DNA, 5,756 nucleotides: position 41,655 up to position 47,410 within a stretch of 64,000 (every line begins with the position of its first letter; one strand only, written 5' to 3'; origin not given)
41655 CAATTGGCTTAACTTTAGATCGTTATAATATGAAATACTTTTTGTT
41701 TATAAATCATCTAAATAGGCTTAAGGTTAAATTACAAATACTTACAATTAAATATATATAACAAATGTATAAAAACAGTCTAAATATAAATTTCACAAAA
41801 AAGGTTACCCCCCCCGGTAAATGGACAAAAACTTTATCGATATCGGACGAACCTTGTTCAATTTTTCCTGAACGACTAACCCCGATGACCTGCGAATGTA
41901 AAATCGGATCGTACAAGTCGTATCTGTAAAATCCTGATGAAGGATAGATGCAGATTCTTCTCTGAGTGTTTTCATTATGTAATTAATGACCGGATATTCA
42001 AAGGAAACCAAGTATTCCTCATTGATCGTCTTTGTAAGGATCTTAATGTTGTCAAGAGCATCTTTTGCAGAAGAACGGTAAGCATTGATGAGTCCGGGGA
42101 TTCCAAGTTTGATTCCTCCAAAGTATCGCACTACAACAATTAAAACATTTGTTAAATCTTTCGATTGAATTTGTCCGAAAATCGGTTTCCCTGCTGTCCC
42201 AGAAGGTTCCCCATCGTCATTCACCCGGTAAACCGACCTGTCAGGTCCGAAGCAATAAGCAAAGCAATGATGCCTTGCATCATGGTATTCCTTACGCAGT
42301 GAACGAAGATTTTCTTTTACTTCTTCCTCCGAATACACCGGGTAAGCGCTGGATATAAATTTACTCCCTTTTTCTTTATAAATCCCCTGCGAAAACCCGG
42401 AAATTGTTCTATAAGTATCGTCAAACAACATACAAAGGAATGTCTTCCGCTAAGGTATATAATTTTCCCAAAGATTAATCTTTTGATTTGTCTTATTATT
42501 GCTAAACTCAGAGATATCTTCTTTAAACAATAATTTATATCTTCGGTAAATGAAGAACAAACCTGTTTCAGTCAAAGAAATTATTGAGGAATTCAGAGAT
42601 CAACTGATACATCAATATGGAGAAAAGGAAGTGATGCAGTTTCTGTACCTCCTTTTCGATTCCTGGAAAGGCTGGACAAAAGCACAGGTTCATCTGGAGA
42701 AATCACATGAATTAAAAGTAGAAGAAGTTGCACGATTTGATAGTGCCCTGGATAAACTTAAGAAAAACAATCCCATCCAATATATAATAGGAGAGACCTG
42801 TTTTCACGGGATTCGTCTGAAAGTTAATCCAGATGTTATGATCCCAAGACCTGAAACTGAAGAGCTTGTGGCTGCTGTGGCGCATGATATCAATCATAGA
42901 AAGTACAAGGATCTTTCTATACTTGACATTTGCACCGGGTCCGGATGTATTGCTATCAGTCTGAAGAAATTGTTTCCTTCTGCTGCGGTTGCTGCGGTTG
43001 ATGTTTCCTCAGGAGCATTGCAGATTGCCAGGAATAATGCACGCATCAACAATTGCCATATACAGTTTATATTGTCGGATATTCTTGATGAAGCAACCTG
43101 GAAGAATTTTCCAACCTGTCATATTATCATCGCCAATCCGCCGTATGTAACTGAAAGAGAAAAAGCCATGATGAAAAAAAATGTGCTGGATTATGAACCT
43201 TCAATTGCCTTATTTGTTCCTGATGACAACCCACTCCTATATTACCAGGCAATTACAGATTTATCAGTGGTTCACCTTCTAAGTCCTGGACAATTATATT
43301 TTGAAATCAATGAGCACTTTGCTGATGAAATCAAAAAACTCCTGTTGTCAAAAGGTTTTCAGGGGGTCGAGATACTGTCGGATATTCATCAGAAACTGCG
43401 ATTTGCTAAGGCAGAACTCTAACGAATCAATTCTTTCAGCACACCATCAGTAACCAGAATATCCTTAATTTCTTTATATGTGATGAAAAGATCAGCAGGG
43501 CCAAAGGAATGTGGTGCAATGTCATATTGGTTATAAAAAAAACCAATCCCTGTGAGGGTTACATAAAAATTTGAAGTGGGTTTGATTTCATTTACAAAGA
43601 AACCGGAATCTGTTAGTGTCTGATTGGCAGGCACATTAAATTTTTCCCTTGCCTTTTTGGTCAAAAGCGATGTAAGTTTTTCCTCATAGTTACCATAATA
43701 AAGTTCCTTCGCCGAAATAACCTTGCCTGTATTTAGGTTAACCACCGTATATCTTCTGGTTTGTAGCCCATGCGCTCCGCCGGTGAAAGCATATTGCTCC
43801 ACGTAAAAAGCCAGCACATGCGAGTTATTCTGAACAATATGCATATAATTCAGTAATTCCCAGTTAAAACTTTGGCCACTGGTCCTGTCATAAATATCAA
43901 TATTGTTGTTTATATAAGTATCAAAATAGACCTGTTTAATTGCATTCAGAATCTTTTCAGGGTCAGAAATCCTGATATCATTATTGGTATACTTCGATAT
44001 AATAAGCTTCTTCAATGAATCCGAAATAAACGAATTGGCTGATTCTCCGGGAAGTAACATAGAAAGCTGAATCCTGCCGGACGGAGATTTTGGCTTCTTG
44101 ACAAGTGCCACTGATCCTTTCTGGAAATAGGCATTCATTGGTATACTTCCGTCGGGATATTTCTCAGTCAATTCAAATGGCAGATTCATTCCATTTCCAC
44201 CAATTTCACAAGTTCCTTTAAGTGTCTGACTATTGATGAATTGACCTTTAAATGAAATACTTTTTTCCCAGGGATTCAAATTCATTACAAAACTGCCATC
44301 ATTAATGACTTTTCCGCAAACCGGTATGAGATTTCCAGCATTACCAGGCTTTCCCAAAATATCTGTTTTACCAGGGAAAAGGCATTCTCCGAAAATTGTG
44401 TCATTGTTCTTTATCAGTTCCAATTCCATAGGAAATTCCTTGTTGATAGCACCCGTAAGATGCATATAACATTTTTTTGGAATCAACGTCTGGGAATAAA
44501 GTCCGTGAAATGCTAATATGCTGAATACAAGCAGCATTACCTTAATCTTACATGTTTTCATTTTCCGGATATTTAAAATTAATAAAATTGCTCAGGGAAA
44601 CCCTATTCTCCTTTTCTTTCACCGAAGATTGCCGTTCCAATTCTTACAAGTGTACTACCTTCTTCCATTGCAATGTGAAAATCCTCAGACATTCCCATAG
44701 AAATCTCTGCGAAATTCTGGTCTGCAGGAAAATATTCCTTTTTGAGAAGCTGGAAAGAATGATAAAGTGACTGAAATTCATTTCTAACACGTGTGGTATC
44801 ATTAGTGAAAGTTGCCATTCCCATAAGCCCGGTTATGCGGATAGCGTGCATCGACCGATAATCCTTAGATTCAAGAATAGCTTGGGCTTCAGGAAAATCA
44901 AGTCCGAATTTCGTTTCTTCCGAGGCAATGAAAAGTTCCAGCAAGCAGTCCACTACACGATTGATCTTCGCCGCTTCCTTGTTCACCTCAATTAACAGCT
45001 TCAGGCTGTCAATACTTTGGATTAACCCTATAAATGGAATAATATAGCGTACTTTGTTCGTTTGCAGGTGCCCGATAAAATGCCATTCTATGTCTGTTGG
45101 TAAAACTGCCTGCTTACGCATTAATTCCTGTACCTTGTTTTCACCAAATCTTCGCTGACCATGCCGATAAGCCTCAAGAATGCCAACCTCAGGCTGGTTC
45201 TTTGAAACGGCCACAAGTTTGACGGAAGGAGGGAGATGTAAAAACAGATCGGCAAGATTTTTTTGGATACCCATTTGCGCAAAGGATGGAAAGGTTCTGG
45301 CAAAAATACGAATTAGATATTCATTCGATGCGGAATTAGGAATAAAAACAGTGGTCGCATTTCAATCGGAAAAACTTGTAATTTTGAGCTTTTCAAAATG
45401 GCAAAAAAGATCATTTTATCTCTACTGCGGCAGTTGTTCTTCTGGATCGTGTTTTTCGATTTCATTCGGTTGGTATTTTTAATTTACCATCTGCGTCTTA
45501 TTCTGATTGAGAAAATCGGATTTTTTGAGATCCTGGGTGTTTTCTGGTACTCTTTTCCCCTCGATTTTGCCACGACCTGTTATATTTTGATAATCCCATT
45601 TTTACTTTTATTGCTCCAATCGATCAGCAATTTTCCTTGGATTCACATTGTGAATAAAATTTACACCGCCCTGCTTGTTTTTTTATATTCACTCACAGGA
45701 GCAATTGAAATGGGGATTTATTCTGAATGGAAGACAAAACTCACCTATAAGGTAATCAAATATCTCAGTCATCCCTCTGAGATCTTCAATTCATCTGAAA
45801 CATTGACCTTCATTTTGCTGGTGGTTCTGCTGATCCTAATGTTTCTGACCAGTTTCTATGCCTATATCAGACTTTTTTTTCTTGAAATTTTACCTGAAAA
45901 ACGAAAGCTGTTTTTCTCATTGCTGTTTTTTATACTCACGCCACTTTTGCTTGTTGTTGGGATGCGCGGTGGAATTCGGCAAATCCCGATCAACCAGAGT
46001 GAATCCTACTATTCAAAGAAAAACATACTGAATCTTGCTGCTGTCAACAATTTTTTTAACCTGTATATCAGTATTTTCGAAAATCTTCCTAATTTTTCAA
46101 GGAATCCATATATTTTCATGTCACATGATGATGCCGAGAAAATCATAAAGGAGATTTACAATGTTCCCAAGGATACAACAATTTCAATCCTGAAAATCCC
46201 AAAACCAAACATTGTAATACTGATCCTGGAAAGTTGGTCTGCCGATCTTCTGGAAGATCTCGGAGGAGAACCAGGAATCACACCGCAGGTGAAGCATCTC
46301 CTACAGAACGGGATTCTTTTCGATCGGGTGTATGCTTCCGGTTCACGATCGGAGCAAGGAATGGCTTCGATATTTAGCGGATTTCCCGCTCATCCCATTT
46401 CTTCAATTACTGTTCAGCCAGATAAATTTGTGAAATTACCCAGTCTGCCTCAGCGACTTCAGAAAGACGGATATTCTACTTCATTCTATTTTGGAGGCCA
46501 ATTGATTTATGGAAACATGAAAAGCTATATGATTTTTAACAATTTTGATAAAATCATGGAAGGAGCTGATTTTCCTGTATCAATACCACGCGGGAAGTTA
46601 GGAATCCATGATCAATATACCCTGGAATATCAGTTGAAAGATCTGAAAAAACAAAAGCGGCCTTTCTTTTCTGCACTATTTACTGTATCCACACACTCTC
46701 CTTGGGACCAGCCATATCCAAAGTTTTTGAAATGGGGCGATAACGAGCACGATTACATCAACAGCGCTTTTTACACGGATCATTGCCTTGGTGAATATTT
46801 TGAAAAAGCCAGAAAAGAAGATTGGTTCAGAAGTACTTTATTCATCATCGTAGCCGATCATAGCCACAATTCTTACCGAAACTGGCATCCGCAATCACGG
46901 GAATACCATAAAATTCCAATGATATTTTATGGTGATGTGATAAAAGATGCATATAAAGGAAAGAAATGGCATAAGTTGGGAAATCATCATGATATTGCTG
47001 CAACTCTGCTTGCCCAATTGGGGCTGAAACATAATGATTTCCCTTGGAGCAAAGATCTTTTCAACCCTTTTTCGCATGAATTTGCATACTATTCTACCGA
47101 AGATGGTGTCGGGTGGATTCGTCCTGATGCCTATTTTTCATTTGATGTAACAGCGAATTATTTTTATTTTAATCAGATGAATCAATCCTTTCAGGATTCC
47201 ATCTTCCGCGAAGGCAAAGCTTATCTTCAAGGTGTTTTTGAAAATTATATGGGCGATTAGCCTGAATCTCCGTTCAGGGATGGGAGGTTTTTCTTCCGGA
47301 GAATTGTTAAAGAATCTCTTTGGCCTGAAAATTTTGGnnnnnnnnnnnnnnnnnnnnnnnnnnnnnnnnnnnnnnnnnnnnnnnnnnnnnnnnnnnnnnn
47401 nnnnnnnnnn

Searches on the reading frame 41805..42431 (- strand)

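Call 17: search_protein_families(library=pfam, proteins=[window:41805-42431:-], max_evalue=0.0001)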
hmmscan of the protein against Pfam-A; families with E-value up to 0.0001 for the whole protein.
window:41805-42431:- (208 aa): 1 family
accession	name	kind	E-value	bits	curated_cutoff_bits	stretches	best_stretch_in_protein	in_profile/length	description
PF01205.25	UPF0029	-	1.5e-37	128.3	27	1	21-126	1-107/107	Uncharacterized protein family UPF0029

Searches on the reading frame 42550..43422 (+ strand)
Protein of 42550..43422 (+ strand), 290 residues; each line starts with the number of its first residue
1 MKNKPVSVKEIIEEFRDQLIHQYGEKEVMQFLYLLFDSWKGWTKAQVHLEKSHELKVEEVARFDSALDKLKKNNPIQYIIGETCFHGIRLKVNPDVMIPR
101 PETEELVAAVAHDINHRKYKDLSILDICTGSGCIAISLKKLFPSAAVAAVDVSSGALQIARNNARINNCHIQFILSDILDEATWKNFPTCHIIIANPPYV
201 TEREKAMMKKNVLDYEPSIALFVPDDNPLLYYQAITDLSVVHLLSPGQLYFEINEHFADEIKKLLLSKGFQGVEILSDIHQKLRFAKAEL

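Call 17: search_protein_families(library=pfam, proteins=[window:42550-43422:+], max_evalue=0.0001)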
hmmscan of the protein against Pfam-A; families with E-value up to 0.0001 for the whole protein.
window:42550-43422:+ (290 aa): 7 families
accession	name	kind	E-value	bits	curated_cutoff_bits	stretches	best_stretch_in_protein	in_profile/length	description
PF05175.20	MTS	-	2.1e-13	50.7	23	1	120-205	31-114/170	Methyltransferase small domain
PF13649.12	Methyltransf_25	-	4e-09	37.5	27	1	124-183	1-60/97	Methyltransferase domain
PF06325.19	PrmA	-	7.1e-09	36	22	1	119-196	160-233/296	Ribosomal protein L11 methyltransferase (PrmA)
PF17827.6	PrmC_N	-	6.1e-08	33.5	23.4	1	15-81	6-71/71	PrmC N-terminal domain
PF13847.12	Methyltransf_31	-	1.2e-07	32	27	1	120-185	3-71/145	Methyltransferase domain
PF02384.22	N6_Mtase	-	4.2e-05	23.5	20.4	1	114-211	42-147/311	N-6 DNA Methylase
PF09445.16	Methyltransf_15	-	4.3e-05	23.6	22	0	124-198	4-80/165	RNA cap guanine-N2 methyltransferase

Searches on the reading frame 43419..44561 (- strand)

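Call 17: search_protein_families(library=pfam, proteins=[window:43419-44561:-], max_evalue=0.0001)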
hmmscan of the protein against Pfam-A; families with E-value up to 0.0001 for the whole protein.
window:43419-44561:- (380 aa): 2 families
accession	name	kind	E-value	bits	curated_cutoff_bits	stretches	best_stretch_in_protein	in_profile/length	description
PF11738.13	DUF3298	-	6.2e-14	53.1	24.1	1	291-363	9-84/84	Protein of unknown function (DUF3298)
PF13739.11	PdaC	-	3e-07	31.9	29.1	1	204-266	33-94/95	Deacetylase PdaC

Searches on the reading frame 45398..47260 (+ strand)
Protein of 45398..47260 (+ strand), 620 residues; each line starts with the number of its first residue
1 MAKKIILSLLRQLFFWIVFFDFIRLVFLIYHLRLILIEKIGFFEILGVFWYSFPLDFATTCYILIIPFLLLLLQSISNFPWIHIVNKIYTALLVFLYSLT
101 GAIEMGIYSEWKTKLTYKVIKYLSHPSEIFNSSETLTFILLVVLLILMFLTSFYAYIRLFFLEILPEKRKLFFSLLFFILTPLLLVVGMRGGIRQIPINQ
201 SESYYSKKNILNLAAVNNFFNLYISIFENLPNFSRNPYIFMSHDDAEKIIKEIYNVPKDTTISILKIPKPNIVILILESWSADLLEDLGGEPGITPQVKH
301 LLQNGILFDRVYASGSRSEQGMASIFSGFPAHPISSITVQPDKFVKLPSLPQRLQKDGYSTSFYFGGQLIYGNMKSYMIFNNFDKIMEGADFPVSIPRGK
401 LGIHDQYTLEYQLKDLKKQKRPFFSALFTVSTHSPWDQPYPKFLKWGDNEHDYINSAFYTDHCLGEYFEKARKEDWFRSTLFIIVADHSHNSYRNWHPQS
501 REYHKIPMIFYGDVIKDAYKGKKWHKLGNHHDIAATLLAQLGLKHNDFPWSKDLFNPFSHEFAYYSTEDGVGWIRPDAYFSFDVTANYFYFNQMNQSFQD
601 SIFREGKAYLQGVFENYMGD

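Call 53: search_protein_families(library=pfam, proteins=[window:45398-47260:+], max_evalue=0.0001)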
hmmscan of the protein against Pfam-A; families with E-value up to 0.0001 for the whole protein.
window:45398-47260:+ (620 aa): 1 family
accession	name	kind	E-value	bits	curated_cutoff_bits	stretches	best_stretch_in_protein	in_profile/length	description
PF00884.28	Sulfatase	-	1.6e-36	126.6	25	1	270-542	1-300/301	Sulfatase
